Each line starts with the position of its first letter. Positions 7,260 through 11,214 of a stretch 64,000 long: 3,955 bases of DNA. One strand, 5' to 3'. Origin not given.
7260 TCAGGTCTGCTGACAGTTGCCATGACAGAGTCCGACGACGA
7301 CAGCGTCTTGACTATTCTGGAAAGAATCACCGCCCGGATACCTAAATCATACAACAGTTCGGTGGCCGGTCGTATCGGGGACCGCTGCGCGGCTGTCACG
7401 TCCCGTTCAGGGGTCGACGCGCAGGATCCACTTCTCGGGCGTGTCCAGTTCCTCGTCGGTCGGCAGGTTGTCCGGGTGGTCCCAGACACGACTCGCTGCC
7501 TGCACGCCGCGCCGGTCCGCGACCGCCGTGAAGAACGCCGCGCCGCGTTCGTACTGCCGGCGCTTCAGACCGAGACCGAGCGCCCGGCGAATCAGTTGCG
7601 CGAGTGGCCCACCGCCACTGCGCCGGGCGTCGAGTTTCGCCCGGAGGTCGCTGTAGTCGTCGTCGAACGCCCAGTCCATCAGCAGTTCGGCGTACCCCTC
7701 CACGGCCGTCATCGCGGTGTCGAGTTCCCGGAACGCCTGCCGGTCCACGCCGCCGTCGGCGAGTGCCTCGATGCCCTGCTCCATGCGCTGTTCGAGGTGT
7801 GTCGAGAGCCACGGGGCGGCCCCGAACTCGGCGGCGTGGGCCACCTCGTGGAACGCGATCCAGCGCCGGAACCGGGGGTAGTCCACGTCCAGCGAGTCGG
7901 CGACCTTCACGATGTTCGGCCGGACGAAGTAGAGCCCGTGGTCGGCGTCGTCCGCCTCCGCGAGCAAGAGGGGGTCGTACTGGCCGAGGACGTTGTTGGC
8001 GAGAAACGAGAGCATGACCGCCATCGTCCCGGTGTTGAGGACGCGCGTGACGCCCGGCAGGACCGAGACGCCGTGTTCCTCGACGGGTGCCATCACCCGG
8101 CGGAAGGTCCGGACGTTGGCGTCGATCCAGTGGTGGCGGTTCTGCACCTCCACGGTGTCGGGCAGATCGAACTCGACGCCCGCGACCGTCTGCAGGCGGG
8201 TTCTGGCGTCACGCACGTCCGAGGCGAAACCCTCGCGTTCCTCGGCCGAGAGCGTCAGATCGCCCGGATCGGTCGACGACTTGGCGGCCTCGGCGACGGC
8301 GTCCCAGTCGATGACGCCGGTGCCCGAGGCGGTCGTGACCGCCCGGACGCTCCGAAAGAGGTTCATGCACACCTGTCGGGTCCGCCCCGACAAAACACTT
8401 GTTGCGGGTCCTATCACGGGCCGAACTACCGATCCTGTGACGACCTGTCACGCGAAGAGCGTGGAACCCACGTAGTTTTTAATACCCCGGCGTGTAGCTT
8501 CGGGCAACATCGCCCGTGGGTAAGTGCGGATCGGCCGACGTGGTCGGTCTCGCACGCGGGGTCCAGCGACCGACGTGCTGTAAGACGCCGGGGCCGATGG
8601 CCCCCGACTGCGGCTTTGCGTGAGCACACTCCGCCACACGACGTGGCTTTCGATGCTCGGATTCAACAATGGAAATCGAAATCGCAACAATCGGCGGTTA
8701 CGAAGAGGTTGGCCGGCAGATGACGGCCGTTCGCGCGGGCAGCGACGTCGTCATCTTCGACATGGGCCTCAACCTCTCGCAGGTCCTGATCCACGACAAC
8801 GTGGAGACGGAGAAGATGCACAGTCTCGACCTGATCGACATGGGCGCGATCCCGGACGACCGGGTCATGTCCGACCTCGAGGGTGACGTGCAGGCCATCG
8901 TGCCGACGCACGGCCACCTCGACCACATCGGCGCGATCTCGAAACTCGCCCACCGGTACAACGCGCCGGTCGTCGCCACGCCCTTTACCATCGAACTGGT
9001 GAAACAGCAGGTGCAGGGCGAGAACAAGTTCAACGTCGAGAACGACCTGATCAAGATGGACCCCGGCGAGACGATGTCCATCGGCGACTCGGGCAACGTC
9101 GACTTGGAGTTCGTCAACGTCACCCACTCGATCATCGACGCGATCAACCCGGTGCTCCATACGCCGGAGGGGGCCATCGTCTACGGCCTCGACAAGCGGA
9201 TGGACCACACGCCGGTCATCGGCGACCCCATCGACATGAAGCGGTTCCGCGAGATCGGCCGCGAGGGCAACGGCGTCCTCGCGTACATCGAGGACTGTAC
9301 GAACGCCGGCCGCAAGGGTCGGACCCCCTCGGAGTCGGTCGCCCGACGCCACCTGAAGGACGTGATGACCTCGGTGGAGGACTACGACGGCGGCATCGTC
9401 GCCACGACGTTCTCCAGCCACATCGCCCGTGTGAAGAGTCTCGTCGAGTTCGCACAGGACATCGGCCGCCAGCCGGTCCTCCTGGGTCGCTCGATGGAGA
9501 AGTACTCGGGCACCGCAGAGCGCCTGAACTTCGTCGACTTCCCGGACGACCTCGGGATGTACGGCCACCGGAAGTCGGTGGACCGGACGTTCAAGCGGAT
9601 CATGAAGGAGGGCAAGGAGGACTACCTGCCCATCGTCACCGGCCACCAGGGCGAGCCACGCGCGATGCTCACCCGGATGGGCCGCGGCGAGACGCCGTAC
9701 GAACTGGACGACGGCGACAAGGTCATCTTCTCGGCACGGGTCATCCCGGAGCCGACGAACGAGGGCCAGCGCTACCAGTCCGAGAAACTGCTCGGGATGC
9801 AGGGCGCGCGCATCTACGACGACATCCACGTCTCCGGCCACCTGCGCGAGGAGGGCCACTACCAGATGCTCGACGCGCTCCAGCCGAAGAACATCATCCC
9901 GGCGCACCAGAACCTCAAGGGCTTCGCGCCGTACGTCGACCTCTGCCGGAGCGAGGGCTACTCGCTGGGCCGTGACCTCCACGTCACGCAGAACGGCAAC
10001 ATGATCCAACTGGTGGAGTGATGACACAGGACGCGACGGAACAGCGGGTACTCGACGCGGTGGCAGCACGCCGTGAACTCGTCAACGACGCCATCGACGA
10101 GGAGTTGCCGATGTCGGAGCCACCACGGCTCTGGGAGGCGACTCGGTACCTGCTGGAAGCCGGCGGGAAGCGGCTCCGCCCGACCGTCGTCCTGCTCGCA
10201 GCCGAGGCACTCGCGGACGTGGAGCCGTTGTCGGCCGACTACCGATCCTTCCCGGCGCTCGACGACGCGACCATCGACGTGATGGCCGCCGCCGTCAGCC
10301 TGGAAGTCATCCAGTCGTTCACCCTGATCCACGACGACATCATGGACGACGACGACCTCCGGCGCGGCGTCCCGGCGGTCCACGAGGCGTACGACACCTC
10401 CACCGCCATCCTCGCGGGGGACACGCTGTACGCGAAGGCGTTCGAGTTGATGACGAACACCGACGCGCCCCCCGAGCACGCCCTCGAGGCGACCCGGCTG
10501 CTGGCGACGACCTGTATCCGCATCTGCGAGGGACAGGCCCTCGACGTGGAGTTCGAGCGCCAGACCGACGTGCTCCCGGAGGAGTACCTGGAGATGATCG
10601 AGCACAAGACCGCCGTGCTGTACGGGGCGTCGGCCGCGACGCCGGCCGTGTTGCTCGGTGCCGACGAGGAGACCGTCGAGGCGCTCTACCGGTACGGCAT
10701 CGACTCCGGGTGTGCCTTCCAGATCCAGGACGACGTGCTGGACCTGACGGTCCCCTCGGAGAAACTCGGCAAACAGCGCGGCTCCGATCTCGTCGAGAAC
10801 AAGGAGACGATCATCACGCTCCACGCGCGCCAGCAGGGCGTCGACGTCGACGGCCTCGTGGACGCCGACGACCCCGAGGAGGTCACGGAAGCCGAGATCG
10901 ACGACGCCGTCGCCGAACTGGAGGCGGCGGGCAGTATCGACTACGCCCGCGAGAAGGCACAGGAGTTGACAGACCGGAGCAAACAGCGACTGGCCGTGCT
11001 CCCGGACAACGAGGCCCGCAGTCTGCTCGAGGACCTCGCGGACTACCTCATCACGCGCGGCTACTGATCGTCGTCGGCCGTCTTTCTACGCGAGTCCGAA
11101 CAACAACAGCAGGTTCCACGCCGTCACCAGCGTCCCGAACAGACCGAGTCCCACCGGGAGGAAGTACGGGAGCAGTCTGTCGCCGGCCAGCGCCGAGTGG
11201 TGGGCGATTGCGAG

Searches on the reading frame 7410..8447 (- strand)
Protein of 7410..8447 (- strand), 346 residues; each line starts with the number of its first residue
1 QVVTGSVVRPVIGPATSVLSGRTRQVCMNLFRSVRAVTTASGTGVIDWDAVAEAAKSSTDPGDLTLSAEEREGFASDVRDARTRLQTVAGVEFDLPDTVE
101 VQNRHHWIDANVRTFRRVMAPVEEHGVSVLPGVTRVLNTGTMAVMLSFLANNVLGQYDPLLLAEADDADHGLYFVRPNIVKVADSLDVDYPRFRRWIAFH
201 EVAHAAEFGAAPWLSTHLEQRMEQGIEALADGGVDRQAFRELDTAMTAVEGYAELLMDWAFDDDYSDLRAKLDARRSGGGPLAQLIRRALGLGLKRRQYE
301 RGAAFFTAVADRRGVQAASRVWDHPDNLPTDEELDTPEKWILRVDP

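Call 63: search_protein_families(library=pfam, proteins=[window:7410-8447:-], max_evalue=0.00001)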
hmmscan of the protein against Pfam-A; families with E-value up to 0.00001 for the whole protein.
window:7410-8447:- (346 aa): 1 family
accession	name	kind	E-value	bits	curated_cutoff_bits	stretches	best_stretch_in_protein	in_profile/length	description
PF10103.15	Zincin_2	-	1.4e-61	209.1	25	2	46-229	1-196/344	Zincin-like metallopeptidase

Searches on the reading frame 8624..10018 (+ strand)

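Call 63: search_protein_families(library=pfam, proteins=[window:8624-10018:+], max_evalue=0.00001)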
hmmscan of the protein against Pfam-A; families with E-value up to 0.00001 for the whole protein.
window:8624-10018:+ (465 aa): 3 families
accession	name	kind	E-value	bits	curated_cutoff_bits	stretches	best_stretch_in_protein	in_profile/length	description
PF22505.1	RNase_J_b_CASP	-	7.6e-20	71.4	27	1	257-376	3-114/126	Ribonuclease J, beta-CASP domain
PF12706.13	Lactamase_B_2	-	2e-08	34.5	27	1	88-171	30-115/200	Beta-lactamase superfamily domain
PF00753.33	Lactamase_B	-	3.2e-07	30.9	22.7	1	86-121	41-76/196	Metallo-beta-lactamase superfamily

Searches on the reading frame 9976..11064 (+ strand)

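Call 63: search_protein_families(library=pfam, proteins=[window:9976-11064:+], max_evalue=0.00001)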
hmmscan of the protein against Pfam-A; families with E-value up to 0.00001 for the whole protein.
window:9976-11064:+ (363 aa): 1 family
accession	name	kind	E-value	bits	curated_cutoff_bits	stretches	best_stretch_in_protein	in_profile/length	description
PF00348.22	polyprenyl_synt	-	9.2e-68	228.6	27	1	51-288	3-222/251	Polyprenyl synthetase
